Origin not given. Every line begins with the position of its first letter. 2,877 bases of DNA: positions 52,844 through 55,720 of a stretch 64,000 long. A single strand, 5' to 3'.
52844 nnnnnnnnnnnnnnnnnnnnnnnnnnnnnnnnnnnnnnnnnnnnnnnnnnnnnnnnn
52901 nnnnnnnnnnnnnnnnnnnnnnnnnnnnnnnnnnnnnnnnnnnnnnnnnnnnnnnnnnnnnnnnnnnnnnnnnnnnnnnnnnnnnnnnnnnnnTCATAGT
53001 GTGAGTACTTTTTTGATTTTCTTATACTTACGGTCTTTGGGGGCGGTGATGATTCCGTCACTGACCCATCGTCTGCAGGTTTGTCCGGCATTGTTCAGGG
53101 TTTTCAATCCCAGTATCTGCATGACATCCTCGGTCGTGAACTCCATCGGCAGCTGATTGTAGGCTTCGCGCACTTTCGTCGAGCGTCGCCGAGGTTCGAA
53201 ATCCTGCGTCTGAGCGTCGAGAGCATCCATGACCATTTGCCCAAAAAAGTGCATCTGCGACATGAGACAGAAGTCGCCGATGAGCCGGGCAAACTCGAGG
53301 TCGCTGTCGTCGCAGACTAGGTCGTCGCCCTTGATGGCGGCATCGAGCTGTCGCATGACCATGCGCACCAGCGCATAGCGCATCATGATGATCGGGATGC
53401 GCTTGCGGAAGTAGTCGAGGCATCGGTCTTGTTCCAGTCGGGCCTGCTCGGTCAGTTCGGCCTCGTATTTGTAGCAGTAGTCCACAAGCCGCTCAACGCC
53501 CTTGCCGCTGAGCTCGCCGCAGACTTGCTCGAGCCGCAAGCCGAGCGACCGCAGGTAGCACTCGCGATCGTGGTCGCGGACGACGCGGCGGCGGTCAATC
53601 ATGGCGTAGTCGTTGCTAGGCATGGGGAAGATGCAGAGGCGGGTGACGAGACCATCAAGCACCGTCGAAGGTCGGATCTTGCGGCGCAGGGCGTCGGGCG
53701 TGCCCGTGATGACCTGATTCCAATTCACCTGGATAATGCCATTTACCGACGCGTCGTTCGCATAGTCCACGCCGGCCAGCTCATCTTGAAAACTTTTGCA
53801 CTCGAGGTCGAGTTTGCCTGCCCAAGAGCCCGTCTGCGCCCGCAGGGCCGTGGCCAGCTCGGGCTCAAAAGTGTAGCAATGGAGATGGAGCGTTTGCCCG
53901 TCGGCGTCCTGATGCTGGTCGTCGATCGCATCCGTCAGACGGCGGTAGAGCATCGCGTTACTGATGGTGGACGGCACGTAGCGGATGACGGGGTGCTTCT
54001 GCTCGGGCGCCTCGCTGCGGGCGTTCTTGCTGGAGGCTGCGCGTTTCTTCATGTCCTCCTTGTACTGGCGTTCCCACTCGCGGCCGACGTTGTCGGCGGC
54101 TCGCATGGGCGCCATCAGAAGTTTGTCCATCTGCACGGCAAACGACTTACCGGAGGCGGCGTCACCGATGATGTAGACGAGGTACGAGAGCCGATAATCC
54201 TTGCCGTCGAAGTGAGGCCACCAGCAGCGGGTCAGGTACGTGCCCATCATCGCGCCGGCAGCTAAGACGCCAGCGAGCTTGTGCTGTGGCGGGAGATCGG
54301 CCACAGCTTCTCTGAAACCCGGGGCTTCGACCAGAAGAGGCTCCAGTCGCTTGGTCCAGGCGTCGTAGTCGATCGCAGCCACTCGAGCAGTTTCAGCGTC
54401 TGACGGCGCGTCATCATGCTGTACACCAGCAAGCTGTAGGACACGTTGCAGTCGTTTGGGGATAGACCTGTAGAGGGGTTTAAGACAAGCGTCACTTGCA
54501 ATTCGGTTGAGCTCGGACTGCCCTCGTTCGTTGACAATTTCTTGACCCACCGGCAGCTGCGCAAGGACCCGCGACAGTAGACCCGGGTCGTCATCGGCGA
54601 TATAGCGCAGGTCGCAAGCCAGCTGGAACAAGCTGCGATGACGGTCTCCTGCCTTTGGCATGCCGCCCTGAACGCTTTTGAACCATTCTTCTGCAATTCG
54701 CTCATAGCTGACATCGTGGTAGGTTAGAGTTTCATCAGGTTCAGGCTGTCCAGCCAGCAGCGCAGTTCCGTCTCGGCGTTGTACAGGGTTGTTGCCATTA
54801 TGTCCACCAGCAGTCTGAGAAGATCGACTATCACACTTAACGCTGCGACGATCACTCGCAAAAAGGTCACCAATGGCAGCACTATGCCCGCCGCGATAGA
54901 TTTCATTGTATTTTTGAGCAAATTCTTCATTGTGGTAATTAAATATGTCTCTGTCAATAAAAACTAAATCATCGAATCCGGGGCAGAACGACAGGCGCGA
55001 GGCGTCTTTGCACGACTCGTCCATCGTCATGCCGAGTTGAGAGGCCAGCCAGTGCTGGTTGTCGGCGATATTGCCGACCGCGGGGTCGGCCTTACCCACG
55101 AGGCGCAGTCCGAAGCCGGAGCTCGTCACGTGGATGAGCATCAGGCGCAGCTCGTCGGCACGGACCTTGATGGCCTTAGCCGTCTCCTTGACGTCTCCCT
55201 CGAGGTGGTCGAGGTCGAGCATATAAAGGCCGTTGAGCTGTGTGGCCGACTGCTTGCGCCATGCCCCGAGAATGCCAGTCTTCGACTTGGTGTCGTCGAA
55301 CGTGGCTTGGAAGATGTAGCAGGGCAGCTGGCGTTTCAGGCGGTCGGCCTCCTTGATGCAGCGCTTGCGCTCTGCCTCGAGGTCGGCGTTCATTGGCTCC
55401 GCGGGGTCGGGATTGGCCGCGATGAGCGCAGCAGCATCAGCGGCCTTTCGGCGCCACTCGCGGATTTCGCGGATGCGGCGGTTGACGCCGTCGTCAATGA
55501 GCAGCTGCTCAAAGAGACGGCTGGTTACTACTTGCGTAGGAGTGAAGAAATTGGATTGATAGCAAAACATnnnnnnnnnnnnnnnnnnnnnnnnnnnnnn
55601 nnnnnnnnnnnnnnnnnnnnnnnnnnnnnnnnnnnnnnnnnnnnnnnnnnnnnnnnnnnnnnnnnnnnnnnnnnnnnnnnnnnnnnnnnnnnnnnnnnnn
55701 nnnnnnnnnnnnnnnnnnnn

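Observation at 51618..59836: Integrase-less replication plus wall-hydrolase module that looks like a satellite or self-replicating element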

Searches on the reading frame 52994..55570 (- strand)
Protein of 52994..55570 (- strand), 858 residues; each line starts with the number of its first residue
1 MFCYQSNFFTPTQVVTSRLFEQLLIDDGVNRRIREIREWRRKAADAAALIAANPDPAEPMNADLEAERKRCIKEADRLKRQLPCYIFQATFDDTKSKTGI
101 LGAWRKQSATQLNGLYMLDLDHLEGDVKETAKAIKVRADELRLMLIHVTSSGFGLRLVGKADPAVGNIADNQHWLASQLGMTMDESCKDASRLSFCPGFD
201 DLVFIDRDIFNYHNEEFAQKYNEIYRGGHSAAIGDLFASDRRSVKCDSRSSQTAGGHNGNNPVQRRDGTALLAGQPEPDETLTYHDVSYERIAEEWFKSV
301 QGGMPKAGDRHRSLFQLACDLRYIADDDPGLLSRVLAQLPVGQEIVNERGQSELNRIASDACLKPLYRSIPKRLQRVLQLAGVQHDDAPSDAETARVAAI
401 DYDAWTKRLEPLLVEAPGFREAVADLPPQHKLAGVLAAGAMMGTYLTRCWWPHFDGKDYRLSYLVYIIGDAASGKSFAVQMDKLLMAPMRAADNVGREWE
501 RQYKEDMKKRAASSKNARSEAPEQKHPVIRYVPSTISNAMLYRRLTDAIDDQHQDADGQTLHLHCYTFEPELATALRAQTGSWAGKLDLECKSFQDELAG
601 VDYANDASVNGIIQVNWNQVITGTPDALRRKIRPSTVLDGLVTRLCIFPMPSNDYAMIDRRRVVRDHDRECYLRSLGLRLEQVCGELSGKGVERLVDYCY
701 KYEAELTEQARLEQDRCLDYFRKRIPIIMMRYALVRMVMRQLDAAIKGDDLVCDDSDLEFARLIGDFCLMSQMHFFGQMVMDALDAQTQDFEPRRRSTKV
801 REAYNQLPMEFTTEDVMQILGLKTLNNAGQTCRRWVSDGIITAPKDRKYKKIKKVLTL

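Call 5: search_protein_families(library=pfam, proteins=[window:52994-55570:-], max_evalue=0.01)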
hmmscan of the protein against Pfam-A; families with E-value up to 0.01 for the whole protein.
window:52994-55570:- (858 aa): 1 family
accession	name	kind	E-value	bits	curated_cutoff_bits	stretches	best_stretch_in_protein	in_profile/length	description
PF08800.15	BT4734-like_N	-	2.4e-10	41.1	22.4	1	78-196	2-126/134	BT4734-like, N-terminal domain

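Call 6: search_protein_families(library=ncbifam, proteins=[window:52994-55570:-], max_evalue=0.01)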
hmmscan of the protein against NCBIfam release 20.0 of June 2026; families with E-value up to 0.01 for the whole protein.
window:52994-55570:- (858 aa): 0 families

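Call 11: search_protein_families(library=phrogs, proteins=[window:52994-55570:-], max_evalue=0.001)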
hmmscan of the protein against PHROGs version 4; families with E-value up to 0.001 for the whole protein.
window:52994-55570:- (858 aa): 0 families

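Call 15: find_homologous_proteins(query=window:52994-55570:-, max_evalue=0.00001)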
Query window:52994-55570:- (858 aa): 1116 proteins with E <= 0.00001 among 8000 candidates; the best 120 are listed.
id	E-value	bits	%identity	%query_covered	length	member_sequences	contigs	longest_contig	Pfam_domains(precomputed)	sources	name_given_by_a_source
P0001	0.0e+0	1848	100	93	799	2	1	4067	PF08800.16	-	-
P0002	0.0e+0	1763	87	100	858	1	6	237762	PF08800.16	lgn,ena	-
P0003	0.0e+0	1714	86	100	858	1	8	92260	PF08800.16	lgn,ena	-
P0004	0.0e+0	1357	71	100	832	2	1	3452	PF08800.16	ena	-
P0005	0.0e+0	1269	67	98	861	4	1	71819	PF08800.16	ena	-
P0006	0.0e+0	1261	67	100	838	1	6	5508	PF08800.16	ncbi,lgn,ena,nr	ncbi:MAG: hypothetical protein IJV45_08490 [Prevotella sp.]|nr:hypothetical protein [Prevotella sp.]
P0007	0.0e+0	1116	60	100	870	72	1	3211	PF08800.16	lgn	-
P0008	0.0e+0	1107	59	100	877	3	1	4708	-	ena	-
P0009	0.0e+0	1088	58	100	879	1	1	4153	-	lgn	-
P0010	0.0e+0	1081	59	98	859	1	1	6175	PF08800.16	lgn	-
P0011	0.0e+0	1079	58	98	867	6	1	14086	PF08800.16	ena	-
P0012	0.0e+0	1064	57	98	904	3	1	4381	-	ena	-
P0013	0.0e+0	1058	58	96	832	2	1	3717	PF08800.16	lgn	-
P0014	0.0e+0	1055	57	98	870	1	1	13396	PF08800.16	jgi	jgi:hypothetical protein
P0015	0.0e+0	1052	56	98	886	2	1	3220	-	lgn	-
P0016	0.0e+0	1044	56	100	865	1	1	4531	PF08800.16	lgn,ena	-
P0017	0.0e+0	1038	56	98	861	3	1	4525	PF08800.16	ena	-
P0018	0.0e+0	1032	56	98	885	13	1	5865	PF08800.16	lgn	-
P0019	0.0e+0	1032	57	98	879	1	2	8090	PF08800.16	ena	-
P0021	0.0e+0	1021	56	98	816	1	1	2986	PF08800.16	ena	-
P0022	0.0e+0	1021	55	100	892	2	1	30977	PF08800.16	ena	-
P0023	0.0e+0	1018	56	98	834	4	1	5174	PF08800.16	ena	-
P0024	0.0e+0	1016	56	98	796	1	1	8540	PF08800.16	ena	-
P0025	2.6e-297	1006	54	98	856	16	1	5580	PF08800.16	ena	-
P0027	3.7e-296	1003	56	98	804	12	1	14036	PF08800.16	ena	-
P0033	2.9e-293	993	52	98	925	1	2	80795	-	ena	-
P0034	1.1e-292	991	58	90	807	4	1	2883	PF08800.16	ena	-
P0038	2.7e-292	990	54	98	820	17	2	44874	PF08800.16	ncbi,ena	-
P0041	2.4e-291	987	56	99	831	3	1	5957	PF08800.16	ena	-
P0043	1.8e-290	984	54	100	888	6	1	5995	PF08800.16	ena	-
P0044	2.1e-289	980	57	91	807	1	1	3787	PF08800.16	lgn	-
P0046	5.3e-289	979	58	91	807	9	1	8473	PF08800.16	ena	-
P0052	2.6e-286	970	54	100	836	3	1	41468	-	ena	-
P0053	4.6e-286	969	54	100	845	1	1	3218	PF08800.16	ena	-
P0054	6.7e-286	969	53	100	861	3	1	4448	PF08800.16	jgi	-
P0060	1.8e-282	957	54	98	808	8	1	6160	PF08800.16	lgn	-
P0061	8.6e-282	955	54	98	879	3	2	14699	PF08800.16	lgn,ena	-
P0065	1.4e-278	945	54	99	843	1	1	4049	PF08800.16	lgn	-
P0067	1.1e-277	941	53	100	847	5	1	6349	PF08800.16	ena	-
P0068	1.3e-277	941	53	99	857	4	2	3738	PF08800.16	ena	-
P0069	3.4e-277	940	52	100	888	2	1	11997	PF08800.16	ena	-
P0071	5.4e-276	936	50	99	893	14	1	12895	PF08800.16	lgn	-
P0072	3.2e-275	933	51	100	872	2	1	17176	PF08800.16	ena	-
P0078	5.4e-273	926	53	100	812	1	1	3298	PF08800.16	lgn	-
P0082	1.4e-266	905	51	99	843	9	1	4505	PF08800.16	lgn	-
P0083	1.5e-266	905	51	99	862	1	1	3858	PF08800.16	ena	-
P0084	9.6e-266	902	51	99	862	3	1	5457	PF08800.16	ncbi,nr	ncbi:MAG: hypothetical protein K6D37_12685 [Prevotella sp.]|nr:hypothetical protein [Prevotella sp.]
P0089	4.1e-262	890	51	99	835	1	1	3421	PF08800.16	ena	-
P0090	3.6e-261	887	50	99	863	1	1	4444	PF08800.16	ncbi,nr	ncbi:MAG: hypothetical protein K6D37_08510 [Prevotella sp.]|nr:hypothetical protein [Prevotella sp.]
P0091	1.2e-260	885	50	100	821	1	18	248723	PF08800.16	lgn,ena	-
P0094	2.8e-253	861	50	98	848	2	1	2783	PF08800.16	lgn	-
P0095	7.4e-253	859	50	100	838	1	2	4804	PF08800.16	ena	-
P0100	6.5e-248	843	49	98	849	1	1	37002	PF08800.16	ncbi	-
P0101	9.7e-248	842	48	99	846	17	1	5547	PF08800.16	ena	-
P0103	2.1e-245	835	48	99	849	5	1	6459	PF08800.16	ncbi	-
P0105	4.8e-244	830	47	99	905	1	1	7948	PF08800.16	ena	-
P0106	3.5e-242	824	52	83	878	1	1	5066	PF08800.16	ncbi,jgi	jgi:hypothetical protein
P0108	3.3e-240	818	48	99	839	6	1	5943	PF08800.16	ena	-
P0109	9.6e-240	816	47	100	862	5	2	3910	PF08800.16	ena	-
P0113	1.5e-230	786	50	89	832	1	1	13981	PF08800.16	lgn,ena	-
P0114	2.0e-230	785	47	100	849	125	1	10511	PF08800.16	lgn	-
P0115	7.1e-230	783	50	93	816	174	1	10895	PF08800.16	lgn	-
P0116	8.4e-230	783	49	89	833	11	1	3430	PF08800.16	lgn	-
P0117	3.7e-229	781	47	100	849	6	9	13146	PF08800.16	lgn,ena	-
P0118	5.3e-229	780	49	88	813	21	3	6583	PF08800.16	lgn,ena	-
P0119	1.7e-228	779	47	100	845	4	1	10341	PF08800.16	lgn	-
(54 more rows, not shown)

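Call 16: find_encoding_contigs(protein=P0002, flank=10000, max_places=4)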
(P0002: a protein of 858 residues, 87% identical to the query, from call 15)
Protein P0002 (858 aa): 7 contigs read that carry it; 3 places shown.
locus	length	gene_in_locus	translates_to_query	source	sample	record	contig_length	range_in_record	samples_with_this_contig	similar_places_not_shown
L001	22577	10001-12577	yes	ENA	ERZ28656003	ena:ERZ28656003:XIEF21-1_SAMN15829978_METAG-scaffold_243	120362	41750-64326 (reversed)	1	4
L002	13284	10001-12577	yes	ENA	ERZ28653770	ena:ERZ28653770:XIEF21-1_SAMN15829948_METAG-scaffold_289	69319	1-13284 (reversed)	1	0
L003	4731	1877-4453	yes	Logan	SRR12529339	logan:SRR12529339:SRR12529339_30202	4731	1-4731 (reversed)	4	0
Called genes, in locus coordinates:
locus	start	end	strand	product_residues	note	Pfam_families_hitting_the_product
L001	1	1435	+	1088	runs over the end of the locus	-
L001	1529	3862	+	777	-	PF02837:Glyco_hydro_2_N, PF00703:Glyco_hydro_2, PF24318:DUF7490 (weak), PF02836:Glyco_hydro_2_C, PF16355:DUF4982, PF18565:Glyco_hydro2_C5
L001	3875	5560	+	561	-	PF04616:Glyco_hydro_43, PF17851:GH43_C2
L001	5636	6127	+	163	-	PF04542:Sigma70_r2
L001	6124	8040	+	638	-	PF07488:Glyco_hydro_67M, PF07477:Glyco_hydro_67C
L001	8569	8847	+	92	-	-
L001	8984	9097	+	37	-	-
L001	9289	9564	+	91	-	PF11325:DUF3127 (faint)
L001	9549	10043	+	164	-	-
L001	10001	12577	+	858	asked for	PF08800:BT4734-like_N (weak)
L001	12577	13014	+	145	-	PF08291:Peptidase_M15_3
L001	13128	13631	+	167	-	PF18291:HU-HIG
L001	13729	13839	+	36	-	-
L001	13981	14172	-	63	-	-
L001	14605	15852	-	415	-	PF04773:FecR, PF16344:FecR_C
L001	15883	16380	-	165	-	PF04542:Sigma70_r2, PF08281:Sigma70_r4_2, PF04545:Sigma70_r4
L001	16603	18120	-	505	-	PF16389:DUF4998, PF00754:F5_F8_type_C, PF22633:F5_F8_type_C_2 (weak)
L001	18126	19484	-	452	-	PF16323:DUF4959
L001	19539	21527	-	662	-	PF14322:SusD-like_3, PF07980:SusD_RagB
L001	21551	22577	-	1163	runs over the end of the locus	PF13620:CarboxypepD_reg, PF13715:CarbopepD_reg_2, PF07715:Plug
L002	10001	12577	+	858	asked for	PF08800:BT4734-like_N (weak)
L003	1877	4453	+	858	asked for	PF08800:BT4734-like_N (weak)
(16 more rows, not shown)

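Call 17: find_encoding_contigs(protein=P0003, flank=10000, max_places=4)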
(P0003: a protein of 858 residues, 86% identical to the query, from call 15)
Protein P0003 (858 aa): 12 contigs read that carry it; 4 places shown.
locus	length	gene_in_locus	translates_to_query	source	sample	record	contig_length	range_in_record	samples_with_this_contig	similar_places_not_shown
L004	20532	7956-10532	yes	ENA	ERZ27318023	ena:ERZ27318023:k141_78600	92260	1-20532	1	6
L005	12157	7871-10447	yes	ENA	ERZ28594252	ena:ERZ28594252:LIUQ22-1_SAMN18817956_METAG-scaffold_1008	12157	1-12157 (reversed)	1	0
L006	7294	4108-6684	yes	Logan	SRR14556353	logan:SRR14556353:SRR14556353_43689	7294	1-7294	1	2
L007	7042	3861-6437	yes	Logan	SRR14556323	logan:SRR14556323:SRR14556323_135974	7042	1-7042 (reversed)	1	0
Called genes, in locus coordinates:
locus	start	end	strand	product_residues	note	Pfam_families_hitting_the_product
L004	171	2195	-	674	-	PF03169:OPT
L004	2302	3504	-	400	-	PF00155:Aminotran_1_2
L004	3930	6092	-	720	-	PF00404:Dockerin_1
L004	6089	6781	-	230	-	-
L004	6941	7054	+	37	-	-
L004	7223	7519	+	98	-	-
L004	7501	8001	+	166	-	-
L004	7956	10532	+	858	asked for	PF08800:BT4734-like_N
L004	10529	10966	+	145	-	PF08291:Peptidase_M15_3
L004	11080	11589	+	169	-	PF18291:HU-HIG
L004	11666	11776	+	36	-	-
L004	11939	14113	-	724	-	-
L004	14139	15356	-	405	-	-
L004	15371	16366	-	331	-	-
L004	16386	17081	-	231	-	PF00072:Response_reg, PF00196:GerE, PF08281:Sigma70_r4_2 (weak)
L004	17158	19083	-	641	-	PF00515:TPR_1 (faint), PF07719:TPR_2 (faint), PF13424:TPR_12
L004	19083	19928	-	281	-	PF12541:DUF3737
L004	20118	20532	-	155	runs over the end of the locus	-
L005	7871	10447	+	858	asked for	PF08800:BT4734-like_N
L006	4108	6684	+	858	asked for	PF08800:BT4734-like_N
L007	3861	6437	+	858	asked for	PF08800:BT4734-like_N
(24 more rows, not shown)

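Call 30: search_solved_structures(query=window:52994-55570:-, max_evalue=1, show_alignments=2)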
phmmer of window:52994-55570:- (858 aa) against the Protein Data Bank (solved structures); distinct sequences matched with E-value up to 1: 3.
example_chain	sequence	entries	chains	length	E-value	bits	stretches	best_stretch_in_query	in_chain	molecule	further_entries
3cgx_A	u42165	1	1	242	0.051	14.7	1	171-237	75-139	Putative nucleotide-diphospho-sugar transferase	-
6l5h_A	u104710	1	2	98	0.87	10.6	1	27-83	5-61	Rootletin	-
9f7m_A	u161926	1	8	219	0.94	10.5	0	271-324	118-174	Oligoribonuclease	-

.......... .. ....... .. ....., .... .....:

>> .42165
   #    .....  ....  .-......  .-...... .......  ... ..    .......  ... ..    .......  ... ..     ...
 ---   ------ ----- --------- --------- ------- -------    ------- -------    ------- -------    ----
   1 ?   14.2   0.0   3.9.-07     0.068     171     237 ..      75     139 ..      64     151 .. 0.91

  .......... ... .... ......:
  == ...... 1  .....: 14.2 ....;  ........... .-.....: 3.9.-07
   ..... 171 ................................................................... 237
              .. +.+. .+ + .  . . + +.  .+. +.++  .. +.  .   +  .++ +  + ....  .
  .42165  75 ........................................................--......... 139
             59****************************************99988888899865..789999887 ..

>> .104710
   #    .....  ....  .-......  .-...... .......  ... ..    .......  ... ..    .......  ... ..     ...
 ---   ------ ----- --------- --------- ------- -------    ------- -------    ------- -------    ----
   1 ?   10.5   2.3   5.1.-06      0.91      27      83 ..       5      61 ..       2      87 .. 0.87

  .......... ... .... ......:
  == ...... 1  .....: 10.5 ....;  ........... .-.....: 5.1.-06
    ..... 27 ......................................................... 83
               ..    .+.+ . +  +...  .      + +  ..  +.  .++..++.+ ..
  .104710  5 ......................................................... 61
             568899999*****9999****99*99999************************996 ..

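Call 33: find_related_loci(query=A1, collection=genome_contigs, flank=10000)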
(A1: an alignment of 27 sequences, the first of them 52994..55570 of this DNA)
Query A1 (858 aa) in genome_contigs; peptide patterns used: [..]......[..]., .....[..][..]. (x = any residue, [..] = any of these).
44 stretches matched a pattern; 20 encode a relative of the query (tblastn E <= 1e-3); 20 distinct loci.
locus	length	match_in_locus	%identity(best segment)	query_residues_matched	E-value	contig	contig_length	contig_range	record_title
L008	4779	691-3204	67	1-858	0e+0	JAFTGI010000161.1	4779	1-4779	MAG: Prevotella sp. isolate RGIG3793 Roe_deer_Abomasum-5__c116788, whole genome shotgun sequence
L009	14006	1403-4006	59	1-855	0e+0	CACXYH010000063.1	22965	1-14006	MAG: uncultured Prevotellaceae bacterium isolate RUG11701 genome assembly, contig: RUG11701_asm_63, whole genome shotgun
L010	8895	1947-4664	53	1-851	0e+0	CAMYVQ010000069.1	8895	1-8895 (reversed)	MAG TPA_asm: uncultured Prevotella sp. isolate SRR10912539_bin.3_metaWRAP_v1.3_MAG genome assembly, contig: ERZ14210018.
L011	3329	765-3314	56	1-828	0e+0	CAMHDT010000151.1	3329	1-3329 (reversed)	MAG: uncultured Prevotella sp. isolate SRR11784291_bin.14_metaWRAP_v1.3_MAG genome assembly, contig: ERZ12202683.40015,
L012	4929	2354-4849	54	1-852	0e+0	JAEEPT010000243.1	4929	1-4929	MAG: Prevotella sp. isolate Tb.RUG.318 NODE_79416_length_4929_cov_0.826947, whole genome shotgun sequence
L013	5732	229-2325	62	159-855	0e+0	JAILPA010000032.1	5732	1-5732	MAG: Prevotella sp. isolate RUI320 k141_10585292_flag=0_multi=15.3622_len=5732, whole genome shotgun sequence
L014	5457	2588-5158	51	1-851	0e+0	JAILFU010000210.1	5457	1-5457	MAG: Prevotella sp. isolate RUI080 k141_3265286_flag=0_multi=13.9511_len=5457, whole genome shotgun sequence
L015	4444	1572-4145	50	1-851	0e+0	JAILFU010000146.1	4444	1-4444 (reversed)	MAG: Prevotella sp. isolate RUI080 k141_8025886_flag=0_multi=12.8076_len=4444, whole genome shotgun sequence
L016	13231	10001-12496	50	1-851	0e+0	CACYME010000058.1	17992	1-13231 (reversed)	MAG: uncultured Prevotellaceae bacterium isolate RUG12065 genome assembly, contig: RUG12065_asm_58, whole genome shotgun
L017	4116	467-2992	50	1-849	0e+0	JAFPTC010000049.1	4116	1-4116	MAG: Prevotella sp. isolate RGIG1450 Dairy_cattle_Rumen.Co__c2749532, whole genome shotgun sequence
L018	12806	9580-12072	49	1-851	0e+0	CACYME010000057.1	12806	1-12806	MAG: uncultured Prevotellaceae bacterium isolate RUG12065 genome assembly, contig: RUG12065_asm_57, whole genome shotgun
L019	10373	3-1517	67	345-851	0e+0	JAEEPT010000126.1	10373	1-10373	MAG: Prevotella sp. isolate Tb.RUG.318 NODE_28731_length_10373_cov_1.180070, whole genome shotgun sequence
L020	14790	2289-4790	45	1-856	0e+0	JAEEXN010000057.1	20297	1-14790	MAG: Prevotella sp. isolate Tb.RUG.522 NODE_11421_length_20297_cov_1.215419, whole genome shotgun sequence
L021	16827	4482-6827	46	77-850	0e+0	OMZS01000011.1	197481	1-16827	uncultured Prevotellaceae bacterium isolate RUG107 genome assembly, contig: scaffold_91, whole genome shotgun sequence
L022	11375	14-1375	69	386-841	0e+0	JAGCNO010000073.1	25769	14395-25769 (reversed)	MAG: Prevotella sp. isolate RGIG9954 Yak_Reticulum-1__c501066, whole genome shotgun sequence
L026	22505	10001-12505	43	1-855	0e+0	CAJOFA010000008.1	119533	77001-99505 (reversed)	uncultured Prevotella sp. isolate Red_deer_3_mag_74 genome assembly, contig: scaffold_195, whole genome shotgun sequence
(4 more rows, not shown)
